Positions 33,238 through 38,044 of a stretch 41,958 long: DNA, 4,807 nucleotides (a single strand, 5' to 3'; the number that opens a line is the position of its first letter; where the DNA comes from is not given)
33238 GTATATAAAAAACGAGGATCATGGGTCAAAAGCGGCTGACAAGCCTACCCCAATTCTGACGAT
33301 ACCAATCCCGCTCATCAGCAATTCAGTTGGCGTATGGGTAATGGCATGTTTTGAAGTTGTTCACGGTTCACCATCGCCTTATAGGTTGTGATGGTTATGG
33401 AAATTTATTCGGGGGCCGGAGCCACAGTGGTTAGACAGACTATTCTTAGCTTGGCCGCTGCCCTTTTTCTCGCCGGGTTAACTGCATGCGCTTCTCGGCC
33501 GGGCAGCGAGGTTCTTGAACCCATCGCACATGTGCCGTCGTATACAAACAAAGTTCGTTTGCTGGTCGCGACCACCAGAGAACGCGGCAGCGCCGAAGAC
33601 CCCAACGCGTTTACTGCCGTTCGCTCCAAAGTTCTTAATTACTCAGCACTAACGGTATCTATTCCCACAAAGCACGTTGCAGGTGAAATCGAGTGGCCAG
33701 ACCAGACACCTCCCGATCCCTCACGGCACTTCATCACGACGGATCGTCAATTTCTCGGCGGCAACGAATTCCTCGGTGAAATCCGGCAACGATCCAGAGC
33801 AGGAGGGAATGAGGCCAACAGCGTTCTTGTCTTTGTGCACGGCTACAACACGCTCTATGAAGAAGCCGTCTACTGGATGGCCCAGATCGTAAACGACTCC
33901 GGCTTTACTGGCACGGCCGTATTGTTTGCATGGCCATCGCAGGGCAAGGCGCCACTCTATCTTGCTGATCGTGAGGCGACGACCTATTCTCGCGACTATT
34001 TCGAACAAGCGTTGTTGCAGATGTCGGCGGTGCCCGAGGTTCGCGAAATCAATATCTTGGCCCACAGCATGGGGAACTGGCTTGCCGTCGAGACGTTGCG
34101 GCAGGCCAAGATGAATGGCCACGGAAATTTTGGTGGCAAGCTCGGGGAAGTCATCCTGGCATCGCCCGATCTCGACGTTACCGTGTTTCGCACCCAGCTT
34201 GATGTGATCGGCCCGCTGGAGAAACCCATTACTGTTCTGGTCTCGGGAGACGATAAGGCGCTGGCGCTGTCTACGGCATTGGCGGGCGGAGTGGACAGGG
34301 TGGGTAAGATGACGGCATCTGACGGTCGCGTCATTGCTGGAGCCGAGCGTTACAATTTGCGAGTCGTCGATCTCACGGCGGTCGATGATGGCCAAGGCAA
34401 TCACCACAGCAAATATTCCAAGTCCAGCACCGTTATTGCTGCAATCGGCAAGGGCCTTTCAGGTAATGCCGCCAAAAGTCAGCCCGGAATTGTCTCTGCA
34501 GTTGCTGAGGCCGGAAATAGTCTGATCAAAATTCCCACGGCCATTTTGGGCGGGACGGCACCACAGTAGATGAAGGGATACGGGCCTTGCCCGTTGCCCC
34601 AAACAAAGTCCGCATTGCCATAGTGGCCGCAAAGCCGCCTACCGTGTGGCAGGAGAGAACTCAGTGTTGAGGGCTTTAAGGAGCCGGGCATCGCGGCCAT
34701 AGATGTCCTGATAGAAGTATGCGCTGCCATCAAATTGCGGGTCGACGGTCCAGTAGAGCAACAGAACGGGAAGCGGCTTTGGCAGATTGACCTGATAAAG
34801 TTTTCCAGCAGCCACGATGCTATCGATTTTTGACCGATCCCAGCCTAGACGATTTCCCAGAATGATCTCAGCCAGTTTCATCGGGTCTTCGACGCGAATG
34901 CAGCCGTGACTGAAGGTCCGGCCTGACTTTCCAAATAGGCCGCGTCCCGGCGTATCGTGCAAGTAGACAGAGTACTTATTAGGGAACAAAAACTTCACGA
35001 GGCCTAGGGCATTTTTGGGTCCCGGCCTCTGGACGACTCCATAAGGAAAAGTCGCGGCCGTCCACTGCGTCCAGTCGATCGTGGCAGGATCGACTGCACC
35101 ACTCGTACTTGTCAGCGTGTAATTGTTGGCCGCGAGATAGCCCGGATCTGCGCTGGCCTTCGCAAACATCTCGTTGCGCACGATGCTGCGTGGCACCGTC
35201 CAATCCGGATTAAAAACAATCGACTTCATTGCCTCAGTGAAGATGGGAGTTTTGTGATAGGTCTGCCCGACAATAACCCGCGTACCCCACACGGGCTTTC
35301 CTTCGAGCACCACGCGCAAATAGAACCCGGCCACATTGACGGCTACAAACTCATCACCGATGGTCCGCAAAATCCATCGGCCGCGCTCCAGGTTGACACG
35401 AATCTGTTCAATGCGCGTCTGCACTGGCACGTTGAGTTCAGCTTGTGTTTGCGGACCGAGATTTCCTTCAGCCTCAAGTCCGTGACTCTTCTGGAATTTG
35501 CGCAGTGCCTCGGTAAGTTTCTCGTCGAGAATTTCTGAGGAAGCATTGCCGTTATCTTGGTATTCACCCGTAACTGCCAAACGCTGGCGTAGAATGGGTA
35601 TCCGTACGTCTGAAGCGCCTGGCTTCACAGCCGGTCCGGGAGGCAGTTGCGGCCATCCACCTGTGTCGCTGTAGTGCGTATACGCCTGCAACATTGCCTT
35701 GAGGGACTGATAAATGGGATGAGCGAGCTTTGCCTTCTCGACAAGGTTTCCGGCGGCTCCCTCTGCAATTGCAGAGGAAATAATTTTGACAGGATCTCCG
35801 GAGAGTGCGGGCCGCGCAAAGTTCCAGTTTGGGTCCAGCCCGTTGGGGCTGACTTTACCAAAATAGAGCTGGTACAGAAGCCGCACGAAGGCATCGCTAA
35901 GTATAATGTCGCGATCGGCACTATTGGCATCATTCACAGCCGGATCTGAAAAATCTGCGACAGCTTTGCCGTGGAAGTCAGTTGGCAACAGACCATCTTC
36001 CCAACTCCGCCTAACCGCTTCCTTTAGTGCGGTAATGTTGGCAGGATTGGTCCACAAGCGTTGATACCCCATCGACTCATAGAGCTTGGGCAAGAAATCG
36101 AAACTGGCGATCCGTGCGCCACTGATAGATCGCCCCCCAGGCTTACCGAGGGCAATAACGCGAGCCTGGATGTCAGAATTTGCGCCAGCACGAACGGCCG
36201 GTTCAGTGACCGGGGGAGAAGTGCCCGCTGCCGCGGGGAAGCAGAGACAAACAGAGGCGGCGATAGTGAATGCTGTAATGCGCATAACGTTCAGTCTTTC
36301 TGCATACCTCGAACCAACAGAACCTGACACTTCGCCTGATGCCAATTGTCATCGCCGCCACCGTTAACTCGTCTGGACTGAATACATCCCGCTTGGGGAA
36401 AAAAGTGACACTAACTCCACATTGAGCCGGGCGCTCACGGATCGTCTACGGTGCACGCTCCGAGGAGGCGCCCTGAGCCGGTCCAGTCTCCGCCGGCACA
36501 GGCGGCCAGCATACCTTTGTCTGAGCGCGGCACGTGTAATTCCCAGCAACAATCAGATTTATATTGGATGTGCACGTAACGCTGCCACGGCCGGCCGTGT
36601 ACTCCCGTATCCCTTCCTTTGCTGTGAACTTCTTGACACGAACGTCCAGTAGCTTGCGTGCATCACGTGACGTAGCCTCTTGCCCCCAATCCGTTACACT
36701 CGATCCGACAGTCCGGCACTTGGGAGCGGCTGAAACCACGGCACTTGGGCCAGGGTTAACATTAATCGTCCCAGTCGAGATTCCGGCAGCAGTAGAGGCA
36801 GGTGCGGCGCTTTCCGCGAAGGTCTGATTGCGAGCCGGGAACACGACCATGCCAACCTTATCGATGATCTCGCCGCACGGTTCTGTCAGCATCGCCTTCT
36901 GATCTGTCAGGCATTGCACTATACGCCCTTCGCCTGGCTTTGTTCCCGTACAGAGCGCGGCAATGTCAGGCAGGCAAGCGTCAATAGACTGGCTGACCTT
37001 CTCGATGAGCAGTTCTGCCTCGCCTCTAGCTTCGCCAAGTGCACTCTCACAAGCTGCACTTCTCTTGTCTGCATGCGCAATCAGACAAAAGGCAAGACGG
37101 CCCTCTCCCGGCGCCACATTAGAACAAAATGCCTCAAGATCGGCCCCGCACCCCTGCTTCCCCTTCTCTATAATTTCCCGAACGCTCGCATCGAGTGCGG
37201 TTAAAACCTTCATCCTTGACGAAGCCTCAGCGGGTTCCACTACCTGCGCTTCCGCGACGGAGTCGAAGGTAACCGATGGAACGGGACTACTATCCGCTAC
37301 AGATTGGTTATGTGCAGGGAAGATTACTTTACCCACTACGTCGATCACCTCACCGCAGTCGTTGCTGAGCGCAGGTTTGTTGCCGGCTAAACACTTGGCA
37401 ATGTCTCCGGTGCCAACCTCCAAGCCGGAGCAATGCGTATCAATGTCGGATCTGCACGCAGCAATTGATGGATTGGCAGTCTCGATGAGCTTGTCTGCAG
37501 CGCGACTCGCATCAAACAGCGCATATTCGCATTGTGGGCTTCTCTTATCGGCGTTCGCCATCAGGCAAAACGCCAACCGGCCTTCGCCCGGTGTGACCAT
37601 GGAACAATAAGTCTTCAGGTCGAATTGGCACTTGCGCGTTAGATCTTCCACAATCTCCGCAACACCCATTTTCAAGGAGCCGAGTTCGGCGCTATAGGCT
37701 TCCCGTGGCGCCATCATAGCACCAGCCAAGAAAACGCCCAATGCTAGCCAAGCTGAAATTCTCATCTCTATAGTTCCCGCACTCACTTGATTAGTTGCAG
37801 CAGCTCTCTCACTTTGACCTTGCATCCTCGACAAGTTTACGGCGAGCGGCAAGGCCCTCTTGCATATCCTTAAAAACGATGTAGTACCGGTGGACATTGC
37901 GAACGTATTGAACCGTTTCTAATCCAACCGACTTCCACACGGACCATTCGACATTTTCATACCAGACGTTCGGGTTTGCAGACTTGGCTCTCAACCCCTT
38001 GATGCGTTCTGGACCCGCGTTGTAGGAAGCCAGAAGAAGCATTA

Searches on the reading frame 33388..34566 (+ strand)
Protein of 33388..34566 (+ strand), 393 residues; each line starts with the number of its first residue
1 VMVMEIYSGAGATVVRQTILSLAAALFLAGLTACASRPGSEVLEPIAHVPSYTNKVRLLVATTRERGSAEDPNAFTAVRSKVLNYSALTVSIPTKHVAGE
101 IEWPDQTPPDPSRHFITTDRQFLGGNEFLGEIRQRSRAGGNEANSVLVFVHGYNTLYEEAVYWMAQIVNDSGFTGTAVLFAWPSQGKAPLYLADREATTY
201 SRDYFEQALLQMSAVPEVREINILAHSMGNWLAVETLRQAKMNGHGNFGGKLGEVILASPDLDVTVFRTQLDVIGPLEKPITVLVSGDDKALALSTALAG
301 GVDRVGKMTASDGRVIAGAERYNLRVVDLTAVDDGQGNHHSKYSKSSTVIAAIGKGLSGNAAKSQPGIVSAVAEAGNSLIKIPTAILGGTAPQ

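Call 43: search_protein_families(library=pfam, proteins=[window:33388-34566:+], max_evalue=0.0001)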
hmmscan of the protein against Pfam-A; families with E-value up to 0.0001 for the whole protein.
window:33388-34566:+ (393 aa): 2 families
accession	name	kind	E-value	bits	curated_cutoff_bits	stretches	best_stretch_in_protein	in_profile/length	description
PF05990.18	DUF900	-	3.7e-60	203.7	20.5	1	141-351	16-226/232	Alpha/beta hydrolase of unknown function (DUF900)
PF12697.13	Abhydrolase_6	-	2.2e-05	25.6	26.3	1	147-272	1-106/217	Alpha/beta hydrolase family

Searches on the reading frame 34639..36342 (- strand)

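Call 43: search_protein_families(library=pfam, proteins=[window:34639-36342:-], max_evalue=0.0001)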
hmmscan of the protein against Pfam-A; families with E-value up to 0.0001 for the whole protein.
window:34639-36342:- (567 aa): 3 families
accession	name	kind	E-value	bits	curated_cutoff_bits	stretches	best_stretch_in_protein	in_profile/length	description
PF20142.4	Scaffold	-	5e-25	89.3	24.6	1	84-218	3-139/139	Scaffold domain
PF03734.19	YkuD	-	2.2e-23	83.9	23.4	1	332-494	3-138/146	L,D-transpeptidase catalytic domain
PF01471.23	PG_binding_1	-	8.4e-08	32.7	23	1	250-302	7-56/57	Putative peptidoglycan binding domain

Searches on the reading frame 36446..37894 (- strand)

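Call 43: search_protein_families(library=pfam, proteins=[window:36446-37894:-], max_evalue=0.0001)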
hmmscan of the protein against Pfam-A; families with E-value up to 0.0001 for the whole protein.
window:36446-37894:- (482 aa): 1 family
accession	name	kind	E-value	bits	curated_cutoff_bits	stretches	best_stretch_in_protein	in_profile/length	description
PF00839.22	Cys_rich_FGFR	-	1.9e-22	79.5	22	0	84-117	23-56/58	Cysteine rich repeat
